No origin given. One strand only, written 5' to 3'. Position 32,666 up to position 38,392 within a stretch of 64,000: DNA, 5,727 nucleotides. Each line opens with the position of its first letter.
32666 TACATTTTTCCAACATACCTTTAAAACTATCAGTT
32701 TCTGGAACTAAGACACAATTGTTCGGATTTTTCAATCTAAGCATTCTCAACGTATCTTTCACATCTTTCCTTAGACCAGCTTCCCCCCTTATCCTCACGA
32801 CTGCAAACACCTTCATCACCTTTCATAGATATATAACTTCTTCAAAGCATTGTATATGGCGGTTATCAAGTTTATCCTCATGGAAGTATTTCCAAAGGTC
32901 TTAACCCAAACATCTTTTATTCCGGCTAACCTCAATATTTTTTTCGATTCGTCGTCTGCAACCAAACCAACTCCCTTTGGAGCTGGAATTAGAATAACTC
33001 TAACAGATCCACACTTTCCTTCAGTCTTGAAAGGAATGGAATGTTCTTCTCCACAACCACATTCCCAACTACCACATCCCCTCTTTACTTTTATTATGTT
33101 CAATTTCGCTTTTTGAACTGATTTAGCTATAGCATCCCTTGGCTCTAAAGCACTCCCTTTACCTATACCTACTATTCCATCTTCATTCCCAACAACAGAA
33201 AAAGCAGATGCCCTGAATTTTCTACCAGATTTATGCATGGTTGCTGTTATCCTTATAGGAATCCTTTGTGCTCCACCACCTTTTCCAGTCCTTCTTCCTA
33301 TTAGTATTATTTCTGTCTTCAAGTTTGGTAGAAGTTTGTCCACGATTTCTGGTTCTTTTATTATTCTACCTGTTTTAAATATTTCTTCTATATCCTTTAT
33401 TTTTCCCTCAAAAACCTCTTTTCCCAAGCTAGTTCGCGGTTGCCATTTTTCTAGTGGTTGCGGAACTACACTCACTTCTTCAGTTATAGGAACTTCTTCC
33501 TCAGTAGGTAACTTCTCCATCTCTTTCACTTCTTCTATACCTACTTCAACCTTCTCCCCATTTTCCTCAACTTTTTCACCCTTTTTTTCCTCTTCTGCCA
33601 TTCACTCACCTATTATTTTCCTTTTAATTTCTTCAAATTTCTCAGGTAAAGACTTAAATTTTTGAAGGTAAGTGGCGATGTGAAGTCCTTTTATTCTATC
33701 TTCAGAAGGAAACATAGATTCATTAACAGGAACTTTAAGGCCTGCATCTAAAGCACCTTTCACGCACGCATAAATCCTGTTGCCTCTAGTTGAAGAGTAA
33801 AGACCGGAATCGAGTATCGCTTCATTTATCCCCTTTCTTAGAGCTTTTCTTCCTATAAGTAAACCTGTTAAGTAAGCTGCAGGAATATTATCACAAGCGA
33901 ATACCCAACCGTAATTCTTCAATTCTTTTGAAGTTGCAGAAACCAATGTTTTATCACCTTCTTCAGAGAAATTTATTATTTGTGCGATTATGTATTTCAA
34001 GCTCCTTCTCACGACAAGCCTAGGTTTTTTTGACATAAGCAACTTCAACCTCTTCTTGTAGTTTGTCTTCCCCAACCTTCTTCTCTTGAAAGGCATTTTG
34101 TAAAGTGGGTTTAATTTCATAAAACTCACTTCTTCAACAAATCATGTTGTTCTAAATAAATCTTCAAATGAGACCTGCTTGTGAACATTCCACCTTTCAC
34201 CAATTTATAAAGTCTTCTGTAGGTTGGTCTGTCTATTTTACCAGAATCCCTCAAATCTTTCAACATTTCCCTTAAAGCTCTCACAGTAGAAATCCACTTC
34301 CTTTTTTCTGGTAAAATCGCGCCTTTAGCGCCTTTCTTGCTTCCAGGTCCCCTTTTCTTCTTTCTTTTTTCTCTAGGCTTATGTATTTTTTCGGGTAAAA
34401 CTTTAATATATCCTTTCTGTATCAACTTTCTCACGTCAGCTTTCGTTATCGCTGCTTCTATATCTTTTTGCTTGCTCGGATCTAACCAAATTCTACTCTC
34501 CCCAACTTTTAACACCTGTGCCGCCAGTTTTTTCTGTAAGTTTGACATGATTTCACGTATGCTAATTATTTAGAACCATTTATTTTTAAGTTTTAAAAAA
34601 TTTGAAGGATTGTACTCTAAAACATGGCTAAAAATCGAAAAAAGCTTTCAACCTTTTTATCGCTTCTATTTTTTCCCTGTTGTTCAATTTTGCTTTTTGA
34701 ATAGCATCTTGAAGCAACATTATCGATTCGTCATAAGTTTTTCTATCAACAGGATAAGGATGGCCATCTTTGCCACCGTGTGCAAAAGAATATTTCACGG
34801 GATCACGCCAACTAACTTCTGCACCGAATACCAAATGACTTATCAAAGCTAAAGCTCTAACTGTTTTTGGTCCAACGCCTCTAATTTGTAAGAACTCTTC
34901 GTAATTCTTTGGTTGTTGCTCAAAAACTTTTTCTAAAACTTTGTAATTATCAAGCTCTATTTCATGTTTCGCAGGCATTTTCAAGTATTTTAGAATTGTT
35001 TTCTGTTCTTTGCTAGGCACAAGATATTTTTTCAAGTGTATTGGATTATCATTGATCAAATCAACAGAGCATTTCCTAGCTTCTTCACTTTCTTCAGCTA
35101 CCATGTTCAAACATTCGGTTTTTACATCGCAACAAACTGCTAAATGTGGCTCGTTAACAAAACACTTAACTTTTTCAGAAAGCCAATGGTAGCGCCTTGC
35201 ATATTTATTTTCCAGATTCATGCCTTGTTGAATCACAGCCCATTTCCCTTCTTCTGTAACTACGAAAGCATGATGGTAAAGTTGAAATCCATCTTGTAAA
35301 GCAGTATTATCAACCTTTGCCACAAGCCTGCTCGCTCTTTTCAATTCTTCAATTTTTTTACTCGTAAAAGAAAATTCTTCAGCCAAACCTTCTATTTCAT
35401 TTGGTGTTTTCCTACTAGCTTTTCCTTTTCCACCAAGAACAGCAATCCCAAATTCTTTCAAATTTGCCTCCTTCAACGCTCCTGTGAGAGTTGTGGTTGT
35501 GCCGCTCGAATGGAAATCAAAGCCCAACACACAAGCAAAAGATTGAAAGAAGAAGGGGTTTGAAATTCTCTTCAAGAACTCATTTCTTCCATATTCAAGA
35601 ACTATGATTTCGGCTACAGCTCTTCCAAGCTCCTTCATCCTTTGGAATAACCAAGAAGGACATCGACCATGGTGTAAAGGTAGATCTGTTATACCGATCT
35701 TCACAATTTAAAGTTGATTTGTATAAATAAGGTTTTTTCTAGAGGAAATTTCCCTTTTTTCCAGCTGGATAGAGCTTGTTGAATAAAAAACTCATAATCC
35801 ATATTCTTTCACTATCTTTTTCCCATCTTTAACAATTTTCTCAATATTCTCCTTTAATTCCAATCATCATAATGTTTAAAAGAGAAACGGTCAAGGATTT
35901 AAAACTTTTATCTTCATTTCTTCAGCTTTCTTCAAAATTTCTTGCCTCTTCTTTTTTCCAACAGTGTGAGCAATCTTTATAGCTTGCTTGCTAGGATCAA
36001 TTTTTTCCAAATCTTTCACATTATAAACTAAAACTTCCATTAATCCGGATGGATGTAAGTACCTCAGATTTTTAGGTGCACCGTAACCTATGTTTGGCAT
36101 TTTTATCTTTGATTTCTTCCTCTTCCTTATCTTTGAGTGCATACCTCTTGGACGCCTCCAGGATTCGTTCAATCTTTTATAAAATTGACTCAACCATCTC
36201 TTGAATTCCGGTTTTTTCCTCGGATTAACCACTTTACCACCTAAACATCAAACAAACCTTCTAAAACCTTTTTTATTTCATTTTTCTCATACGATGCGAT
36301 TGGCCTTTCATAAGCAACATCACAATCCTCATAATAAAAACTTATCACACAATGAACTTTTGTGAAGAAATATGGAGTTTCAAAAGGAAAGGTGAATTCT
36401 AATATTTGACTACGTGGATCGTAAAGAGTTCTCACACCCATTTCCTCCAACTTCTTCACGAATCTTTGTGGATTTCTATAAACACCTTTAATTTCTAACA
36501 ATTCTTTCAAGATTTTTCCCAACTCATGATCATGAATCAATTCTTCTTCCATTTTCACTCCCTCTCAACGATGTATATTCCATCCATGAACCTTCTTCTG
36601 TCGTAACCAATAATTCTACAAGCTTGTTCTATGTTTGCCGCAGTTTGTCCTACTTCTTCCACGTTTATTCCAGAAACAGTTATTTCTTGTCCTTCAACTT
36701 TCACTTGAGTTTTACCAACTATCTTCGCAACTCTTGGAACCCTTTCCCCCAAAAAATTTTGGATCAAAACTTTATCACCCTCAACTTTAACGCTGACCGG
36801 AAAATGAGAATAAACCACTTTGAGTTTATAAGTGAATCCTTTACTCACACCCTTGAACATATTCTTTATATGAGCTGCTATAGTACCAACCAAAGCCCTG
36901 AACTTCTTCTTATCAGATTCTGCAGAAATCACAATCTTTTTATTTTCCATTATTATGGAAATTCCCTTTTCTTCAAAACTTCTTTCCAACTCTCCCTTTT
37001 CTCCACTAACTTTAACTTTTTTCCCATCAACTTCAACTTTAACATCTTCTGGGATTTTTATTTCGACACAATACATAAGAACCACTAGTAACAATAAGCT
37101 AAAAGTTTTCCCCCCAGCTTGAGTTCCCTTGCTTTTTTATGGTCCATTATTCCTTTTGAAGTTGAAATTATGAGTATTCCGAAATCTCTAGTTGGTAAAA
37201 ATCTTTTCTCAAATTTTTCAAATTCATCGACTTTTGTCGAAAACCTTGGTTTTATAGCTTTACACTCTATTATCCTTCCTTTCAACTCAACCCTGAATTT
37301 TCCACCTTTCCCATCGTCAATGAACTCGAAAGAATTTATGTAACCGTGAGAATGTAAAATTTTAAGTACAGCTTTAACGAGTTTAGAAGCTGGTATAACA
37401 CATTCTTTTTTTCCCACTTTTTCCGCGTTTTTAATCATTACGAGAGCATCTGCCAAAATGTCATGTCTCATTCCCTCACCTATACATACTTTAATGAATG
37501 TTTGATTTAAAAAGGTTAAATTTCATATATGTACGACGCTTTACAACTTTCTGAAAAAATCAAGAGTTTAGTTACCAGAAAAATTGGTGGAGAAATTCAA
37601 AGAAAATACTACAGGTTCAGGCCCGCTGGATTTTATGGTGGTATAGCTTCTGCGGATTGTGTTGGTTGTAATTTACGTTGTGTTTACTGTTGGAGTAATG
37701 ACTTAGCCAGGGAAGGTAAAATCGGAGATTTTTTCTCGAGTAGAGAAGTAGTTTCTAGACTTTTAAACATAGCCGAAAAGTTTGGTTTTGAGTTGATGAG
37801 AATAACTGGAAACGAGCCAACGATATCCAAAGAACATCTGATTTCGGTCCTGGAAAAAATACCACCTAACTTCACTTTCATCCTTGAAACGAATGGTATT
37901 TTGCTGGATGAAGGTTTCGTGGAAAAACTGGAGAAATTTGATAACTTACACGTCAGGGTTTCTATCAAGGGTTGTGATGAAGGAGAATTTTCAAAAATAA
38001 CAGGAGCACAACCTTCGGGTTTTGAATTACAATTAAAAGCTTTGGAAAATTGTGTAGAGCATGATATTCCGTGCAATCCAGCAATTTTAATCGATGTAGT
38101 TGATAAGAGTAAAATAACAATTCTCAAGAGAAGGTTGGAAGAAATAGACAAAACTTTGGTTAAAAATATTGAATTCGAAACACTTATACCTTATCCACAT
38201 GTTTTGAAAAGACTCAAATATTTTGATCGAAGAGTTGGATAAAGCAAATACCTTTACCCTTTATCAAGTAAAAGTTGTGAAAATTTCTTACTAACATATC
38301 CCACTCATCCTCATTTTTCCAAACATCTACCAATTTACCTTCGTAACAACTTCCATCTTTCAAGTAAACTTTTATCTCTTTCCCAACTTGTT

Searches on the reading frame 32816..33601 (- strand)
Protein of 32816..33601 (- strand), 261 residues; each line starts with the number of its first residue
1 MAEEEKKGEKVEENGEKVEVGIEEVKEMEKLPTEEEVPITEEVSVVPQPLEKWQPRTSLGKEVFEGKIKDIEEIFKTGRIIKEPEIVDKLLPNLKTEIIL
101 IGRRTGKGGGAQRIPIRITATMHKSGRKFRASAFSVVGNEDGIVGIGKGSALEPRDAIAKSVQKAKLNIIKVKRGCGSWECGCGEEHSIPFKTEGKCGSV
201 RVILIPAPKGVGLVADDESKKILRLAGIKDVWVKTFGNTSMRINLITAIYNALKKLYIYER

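Call 34: search_protein_families(library=pfam, proteins=[window:32816-33601:-], max_evalue=0.00001)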
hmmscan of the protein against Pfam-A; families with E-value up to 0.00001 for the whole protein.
window:32816-33601:- (261 aa): 2 families
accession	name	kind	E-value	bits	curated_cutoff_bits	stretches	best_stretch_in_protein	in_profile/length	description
PF03719.21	Ribosomal_S5_C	-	2.6e-21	75.3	21.5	1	195-260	1-65/71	Ribosomal protein S5, C-terminal domain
PF00333.26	Ribosomal_S5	-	6.5e-18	64.9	27.1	1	115-173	7-65/65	Ribosomal protein S5, N-terminal domain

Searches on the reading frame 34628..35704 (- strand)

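Call 10: search_protein_families(library=pfam, proteins=[window:34628-35704:-], max_evalue=0.01)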
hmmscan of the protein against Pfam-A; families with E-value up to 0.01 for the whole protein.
window:34628-35704:- (358 aa): 2 families
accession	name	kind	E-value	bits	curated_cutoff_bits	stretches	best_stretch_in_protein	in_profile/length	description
PF05559.16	DUF763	-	5.6e-134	446.8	35.5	1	4-319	1-319/319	Protein of unknown function (DUF763)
PF00633.29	HHH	-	0.0026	18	24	1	265-286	7-28/30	Helix-hairpin-helix motif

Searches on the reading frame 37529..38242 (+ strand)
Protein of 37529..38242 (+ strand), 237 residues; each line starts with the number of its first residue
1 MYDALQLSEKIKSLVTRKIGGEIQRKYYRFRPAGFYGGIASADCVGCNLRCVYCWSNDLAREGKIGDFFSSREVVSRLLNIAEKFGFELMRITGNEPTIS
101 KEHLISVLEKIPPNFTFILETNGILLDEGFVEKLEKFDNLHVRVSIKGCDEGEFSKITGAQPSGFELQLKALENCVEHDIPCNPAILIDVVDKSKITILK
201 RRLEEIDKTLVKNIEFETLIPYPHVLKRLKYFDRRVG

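Call 34: search_protein_families(library=pfam, proteins=[window:37529-38242:+], max_evalue=0.00001)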
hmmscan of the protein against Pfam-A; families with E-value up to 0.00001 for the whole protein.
window:37529-38242:+ (237 aa): 1 family
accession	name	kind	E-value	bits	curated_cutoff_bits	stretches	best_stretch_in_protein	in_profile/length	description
PF04055.27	Radical_SAM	-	5.3e-19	69.4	29.5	1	45-183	5-146/166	Radical SAM superfamily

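Call 35: find_encoding_contigs(protein=window:37529-38242:+, flank=10000, max_places=8)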
Protein window:37529-38242:+ (237 aa): 5 contigs read that carry it; 5 places shown.
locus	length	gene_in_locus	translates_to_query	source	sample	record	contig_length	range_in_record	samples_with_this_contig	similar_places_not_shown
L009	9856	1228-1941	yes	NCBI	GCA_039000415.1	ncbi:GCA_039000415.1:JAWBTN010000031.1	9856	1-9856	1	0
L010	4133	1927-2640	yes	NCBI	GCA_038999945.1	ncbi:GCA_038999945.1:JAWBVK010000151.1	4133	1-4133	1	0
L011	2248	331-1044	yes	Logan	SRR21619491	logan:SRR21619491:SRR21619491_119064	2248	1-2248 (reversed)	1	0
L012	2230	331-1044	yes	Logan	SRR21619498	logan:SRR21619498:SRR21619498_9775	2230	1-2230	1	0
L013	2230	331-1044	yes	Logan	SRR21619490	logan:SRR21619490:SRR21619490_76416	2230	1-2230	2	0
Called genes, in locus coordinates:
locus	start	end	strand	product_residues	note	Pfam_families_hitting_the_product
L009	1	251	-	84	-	?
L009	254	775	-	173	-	PF00347:Ribosomal_L6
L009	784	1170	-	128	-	PF00410:Ribosomal_S8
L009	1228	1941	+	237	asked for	PF04055:Radical_SAM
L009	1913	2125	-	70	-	PF01423:LSM (faint)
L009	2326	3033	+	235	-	-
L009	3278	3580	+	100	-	PF01381:HTH_3 (weak)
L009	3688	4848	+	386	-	PF00266:Aminotran_5, PF01212:Beta_elim_lyase, PF01041:DegT_DnrJ_EryC1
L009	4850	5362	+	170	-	PF01592:NifU_N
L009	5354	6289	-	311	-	-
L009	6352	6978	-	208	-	-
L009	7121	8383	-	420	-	PF12704:MacB_PCD, PF02687:FtsX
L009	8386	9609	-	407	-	PF07705:CARDB (faint), PF10633:NPCBM_assoc (faint)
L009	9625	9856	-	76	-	PF00005:ABC_tran (faint)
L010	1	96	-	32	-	PF05559:DUF763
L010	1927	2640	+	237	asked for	PF04055:Radical_SAM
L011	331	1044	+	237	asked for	PF04055:Radical_SAM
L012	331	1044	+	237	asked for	PF04055:Radical_SAM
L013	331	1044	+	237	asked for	PF04055:Radical_SAM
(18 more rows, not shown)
